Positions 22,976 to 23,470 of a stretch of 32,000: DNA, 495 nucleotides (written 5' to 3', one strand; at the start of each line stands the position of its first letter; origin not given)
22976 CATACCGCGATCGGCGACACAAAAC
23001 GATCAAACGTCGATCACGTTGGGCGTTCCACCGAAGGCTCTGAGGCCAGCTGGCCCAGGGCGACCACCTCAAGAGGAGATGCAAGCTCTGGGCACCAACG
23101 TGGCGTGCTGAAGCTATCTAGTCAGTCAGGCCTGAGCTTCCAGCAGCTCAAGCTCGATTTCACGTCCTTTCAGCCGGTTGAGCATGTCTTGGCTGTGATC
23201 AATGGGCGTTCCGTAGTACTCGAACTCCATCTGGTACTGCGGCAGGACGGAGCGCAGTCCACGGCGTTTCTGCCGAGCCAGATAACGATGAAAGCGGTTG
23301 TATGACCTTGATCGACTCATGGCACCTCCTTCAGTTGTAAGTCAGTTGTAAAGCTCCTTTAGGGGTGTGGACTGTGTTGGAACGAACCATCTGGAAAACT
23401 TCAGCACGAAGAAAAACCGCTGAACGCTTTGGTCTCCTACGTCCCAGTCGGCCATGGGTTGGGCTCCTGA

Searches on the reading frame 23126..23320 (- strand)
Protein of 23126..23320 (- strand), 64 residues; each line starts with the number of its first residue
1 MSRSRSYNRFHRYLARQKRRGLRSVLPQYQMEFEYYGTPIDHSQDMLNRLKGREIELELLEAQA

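Call 86: search_protein_families(library=pfam, max_evalue=0.05, proteins=[window:23126-23320:-])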
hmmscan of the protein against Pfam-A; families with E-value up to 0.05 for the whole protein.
window:23126-23320:- (64 aa): 0 families

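Call 89: search_protein_families(library=padloc, max_evalue=0.01, proteins=[window:23126-23320:-])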
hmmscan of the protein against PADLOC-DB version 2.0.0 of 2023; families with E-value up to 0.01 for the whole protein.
window:23126-23320:- (64 aa): 0 families
